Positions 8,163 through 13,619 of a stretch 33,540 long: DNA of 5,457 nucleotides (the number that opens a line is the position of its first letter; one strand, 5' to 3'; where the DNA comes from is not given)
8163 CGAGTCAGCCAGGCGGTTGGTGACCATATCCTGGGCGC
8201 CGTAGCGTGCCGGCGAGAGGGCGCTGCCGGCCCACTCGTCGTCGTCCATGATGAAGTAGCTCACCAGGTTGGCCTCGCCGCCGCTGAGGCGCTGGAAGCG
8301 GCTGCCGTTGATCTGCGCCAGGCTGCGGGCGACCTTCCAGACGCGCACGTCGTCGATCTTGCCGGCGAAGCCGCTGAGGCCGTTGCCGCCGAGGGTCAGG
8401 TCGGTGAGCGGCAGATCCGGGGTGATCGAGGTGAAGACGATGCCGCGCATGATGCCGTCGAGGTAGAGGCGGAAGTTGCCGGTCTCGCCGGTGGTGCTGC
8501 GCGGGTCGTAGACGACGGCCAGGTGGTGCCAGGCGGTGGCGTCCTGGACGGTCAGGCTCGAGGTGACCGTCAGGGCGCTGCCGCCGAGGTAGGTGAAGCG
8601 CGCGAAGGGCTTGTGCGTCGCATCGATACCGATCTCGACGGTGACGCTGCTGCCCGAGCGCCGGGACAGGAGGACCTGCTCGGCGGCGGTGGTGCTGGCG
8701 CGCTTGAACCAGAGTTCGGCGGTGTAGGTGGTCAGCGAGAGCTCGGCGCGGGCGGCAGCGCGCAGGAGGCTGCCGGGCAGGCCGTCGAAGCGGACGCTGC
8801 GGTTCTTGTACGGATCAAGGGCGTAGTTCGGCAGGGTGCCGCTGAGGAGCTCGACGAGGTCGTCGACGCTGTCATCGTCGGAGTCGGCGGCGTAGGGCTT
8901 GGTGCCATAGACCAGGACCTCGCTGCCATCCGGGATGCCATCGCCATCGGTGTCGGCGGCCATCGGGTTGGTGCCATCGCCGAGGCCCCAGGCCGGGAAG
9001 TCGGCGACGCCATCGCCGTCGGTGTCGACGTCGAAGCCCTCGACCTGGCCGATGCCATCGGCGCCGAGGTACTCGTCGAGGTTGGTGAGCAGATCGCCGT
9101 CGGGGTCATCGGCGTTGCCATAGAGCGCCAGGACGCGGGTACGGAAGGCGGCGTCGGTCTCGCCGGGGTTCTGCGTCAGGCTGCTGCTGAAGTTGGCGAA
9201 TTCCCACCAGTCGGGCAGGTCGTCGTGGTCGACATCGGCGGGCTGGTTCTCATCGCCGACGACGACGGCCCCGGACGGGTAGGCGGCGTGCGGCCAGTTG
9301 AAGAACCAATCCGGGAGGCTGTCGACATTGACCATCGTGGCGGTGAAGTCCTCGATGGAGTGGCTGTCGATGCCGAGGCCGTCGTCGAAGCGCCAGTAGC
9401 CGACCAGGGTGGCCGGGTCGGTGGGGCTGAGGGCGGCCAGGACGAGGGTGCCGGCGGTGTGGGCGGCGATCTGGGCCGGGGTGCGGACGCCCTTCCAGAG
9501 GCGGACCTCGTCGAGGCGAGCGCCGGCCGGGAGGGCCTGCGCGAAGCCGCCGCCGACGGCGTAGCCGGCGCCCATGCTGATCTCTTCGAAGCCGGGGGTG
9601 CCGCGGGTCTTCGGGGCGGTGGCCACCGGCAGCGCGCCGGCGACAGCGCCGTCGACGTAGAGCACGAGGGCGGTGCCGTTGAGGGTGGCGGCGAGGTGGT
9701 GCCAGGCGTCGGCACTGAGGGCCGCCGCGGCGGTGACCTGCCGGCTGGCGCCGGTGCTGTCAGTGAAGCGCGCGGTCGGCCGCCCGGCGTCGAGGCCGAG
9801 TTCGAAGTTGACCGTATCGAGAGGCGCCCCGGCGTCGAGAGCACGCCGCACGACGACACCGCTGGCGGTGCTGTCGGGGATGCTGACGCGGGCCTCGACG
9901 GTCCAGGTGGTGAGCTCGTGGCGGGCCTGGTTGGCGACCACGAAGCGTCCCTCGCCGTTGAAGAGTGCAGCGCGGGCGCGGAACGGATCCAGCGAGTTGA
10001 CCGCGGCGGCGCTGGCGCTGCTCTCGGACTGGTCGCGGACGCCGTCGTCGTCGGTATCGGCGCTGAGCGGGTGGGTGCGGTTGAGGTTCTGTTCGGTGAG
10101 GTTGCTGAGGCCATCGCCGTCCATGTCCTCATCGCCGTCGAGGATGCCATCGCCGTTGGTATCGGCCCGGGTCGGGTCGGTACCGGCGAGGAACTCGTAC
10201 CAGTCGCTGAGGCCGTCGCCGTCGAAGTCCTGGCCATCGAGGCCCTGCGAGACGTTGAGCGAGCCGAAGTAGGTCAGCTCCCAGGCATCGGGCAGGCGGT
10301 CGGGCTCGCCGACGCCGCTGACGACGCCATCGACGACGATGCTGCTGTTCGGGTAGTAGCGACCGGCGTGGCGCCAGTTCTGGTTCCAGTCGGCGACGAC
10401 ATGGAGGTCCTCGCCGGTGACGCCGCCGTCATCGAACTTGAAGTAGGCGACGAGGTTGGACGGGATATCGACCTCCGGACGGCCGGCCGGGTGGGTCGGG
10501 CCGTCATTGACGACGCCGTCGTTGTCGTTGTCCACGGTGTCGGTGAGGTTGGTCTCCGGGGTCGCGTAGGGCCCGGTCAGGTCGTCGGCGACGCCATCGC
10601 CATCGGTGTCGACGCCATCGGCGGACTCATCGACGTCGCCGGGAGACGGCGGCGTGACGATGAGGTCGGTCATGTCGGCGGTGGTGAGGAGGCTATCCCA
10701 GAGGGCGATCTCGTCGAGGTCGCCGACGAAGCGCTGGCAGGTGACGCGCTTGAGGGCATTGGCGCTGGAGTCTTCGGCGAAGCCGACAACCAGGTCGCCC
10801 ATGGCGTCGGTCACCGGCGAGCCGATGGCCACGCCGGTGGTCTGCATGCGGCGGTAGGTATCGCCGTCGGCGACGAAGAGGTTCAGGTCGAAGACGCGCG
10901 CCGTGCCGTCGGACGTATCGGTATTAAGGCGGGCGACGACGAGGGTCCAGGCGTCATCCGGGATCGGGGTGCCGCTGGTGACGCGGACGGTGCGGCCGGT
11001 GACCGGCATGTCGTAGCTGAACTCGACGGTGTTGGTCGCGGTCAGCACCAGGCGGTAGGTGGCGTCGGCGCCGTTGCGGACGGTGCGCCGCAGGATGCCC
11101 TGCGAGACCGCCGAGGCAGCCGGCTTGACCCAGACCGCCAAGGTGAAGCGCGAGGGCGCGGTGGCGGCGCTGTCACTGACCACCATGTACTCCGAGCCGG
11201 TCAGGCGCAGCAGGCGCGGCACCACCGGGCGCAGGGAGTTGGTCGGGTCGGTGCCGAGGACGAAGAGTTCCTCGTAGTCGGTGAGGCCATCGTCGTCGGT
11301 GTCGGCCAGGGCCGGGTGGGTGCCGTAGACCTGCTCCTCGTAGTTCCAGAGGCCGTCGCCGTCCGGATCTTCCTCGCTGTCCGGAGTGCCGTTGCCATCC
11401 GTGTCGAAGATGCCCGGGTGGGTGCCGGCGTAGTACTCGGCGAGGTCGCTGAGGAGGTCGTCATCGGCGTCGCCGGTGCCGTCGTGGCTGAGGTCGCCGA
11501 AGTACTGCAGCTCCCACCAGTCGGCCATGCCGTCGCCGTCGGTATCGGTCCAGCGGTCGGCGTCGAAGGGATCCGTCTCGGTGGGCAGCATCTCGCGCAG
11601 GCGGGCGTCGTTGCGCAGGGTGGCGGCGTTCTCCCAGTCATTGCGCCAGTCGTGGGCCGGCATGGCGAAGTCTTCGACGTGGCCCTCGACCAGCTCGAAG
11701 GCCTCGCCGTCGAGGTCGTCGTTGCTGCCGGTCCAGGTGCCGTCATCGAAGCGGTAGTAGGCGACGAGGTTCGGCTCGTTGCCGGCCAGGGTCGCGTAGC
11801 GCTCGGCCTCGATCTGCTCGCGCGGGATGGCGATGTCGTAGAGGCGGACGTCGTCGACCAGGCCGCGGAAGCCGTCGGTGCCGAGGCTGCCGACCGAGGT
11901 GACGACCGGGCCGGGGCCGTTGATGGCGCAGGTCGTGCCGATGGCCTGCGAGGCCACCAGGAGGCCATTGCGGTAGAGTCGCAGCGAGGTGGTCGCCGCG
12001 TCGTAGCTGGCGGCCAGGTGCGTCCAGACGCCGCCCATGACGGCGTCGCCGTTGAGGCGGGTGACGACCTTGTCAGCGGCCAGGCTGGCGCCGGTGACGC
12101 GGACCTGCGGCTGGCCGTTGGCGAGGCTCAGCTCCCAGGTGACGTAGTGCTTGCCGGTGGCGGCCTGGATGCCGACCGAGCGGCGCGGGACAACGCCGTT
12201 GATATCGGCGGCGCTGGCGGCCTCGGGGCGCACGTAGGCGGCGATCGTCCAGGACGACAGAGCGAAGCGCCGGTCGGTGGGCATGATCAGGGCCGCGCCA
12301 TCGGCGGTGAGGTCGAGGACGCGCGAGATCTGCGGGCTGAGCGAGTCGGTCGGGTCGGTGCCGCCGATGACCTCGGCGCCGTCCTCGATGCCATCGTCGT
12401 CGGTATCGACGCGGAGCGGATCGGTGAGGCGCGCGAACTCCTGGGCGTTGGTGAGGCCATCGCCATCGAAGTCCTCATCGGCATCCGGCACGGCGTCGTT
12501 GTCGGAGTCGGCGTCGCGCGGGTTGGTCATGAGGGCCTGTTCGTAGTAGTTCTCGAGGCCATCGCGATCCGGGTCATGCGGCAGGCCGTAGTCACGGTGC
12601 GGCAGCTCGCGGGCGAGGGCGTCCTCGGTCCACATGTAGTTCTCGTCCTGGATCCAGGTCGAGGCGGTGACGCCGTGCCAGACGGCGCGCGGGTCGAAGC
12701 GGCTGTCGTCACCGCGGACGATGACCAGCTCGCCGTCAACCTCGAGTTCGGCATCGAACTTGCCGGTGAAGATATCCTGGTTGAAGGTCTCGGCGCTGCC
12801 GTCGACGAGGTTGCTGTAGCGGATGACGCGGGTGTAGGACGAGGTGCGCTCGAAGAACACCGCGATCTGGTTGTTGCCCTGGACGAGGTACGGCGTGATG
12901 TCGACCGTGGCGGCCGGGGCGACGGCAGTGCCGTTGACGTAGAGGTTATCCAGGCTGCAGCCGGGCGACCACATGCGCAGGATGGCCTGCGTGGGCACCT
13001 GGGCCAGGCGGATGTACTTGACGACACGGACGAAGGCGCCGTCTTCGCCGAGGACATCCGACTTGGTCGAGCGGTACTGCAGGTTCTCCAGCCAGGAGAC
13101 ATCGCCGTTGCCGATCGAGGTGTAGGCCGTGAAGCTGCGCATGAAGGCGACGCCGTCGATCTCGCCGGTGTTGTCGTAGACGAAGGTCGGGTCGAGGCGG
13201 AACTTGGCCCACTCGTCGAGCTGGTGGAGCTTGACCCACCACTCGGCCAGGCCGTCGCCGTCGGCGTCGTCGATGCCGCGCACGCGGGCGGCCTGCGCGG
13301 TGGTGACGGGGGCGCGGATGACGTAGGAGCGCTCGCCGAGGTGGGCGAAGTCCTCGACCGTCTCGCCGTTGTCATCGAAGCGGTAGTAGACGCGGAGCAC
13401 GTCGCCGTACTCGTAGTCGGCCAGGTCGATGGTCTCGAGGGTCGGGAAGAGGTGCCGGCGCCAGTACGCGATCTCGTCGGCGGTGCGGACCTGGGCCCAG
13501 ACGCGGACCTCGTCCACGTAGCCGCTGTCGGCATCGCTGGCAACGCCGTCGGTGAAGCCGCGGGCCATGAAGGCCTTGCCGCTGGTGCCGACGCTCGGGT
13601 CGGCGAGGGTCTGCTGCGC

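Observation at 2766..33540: A single giant gene (>30.7 kb, about 10,250 in-window codons, N-terminus still missing) fills 92% of the window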

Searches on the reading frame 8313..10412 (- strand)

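Call 12: search_protein_families(library=pfam, proteins=[window:8313-10412:-], max_evalue=0.01)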
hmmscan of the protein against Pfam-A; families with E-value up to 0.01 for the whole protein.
window:8313-10412:- (700 aa): 3 families
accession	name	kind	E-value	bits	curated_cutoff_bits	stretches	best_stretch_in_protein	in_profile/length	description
PF13385.13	Laminin_G_3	-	1.3e-41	142.7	27.6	2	556-699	12-148/151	Concanavalin A-like lectin/glucanases superfamily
PF02210.31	Laminin_G_2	-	1.8e-07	32.1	22.9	1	202-259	20-77/126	Laminin G domain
PF18884.5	TSP3_bac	-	1.1e-06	28.9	25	2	62-83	1-22/22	Bacterial TSP3 repeat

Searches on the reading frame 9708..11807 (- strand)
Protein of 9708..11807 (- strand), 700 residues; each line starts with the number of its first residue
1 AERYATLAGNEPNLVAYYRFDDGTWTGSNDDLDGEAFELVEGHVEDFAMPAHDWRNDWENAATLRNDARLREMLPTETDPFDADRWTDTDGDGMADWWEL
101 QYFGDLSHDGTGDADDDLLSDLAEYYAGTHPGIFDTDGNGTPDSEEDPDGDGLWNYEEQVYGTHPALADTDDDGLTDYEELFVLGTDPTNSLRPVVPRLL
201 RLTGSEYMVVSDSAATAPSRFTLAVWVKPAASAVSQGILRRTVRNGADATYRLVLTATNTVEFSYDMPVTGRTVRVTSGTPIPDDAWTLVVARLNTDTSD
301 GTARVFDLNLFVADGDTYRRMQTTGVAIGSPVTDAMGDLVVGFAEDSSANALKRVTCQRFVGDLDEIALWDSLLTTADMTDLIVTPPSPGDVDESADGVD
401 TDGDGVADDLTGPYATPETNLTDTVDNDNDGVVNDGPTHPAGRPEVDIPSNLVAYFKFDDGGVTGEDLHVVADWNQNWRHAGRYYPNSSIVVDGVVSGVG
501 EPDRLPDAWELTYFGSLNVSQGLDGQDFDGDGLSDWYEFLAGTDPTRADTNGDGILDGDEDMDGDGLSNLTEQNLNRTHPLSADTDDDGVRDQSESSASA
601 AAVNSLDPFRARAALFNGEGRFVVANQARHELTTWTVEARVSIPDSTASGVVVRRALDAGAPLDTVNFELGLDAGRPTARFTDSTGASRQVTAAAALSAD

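Call 12: search_protein_families(library=pfam, proteins=[window:9708-11807:-], max_evalue=0.01)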
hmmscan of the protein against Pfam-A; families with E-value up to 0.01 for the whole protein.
window:9708-11807:- (700 aa): 2 families
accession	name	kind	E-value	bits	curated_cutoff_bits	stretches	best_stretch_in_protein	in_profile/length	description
PF13385.13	Laminin_G_3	-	2.3e-11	44.5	27.6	1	203-378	2-149/151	Concanavalin A-like lectin/glucanases superfamily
PF18884.5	TSP3_bac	-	5.4e-10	39.4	25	2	169-190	1-21/22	Bacterial TSP3 repeat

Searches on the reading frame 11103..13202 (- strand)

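Call 12: search_protein_families(library=pfam, proteins=[window:11103-13202:-], max_evalue=0.01)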
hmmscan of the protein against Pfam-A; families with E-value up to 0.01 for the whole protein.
window:11103-13202:- (700 aa): 2 families
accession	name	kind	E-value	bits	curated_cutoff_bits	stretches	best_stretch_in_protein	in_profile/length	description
PF13385.13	Laminin_G_3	-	5.4e-22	79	27.6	1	308-464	10-150/151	Concanavalin A-like lectin/glucanases superfamily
PF18884.5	TSP3_bac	-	7.8e-14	51.6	25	2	634-655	1-21/22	Bacterial TSP3 repeat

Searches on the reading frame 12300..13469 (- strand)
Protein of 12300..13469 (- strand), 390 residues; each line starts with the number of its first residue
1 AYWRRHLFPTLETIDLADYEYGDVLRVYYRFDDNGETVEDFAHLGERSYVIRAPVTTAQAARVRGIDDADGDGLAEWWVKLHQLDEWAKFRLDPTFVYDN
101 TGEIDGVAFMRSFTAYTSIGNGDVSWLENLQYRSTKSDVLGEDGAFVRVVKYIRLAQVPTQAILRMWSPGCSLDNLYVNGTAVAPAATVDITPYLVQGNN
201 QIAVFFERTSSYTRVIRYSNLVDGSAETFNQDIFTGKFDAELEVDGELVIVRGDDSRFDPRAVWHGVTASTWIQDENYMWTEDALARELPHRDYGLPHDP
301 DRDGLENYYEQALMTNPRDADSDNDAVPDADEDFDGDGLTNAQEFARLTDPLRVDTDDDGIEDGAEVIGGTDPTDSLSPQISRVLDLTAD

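Call 19: search_protein_families(library=ncbifam, proteins=[window:12300-13469:-], max_evalue=1)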
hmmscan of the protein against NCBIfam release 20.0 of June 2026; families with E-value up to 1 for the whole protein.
window:12300-13469:- (390 aa): 5 families
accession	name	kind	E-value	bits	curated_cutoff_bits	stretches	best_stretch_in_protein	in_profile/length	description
NF033765.2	gliding_CglD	equivalog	5.1e-07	27.9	400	1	298-375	206-286/1124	adventurous gliding motility lipoprotein CglD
NF047639.1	throspo3_MtsD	equivalog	0.00088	17.5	800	1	298-375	459-529/651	cell-cell cohesion protein MtsD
NF047638.1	throspo3_MtsC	equivalog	0.0025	16.8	350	1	297-364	193-263/428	cell-cell cohesion MYXO-CTERM protein MtsC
NF042425.1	Amuc_1099_fam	equivalog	0.12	11.9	50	1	330-352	126-148/321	Amuc_1099 family pilus-like system protein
NF053691.1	BamM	equivalog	0.95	8.4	315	1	320-363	226-274/376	BamM family beta-barrel-assembly machinery protein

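Call 20: search_protein_families(library=pfam, proteins=[window:12300-13469:-], max_evalue=5)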
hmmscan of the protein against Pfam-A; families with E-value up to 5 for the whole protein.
window:12300-13469:- (390 aa): 1 family
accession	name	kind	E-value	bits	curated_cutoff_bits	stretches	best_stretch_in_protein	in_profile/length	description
PF18884.5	TSP3_bac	-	2.5e-05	24.4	25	2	355-375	1-21/22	Bacterial TSP3 repeat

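Call 48: search_solved_structures(query=window:12300-13469:-, max_evalue=1)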
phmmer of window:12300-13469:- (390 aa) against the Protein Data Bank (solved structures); distinct sequences matched with E-value up to 1: 4.
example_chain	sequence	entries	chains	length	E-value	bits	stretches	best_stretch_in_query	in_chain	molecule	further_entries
4d3s_A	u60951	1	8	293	0.097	14.9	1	155-217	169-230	IMINE REDUCTASE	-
3gnq_A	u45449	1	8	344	0.16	14.1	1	191-257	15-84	Glyceraldehyde-3-phosphate dehydrogenase, type I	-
2opo_A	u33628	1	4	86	0.3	13.2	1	21-75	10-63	Polcalcin Che a 3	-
1h4b_A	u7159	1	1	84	0.98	11.5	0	25-76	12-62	POLCALCIN BET V 4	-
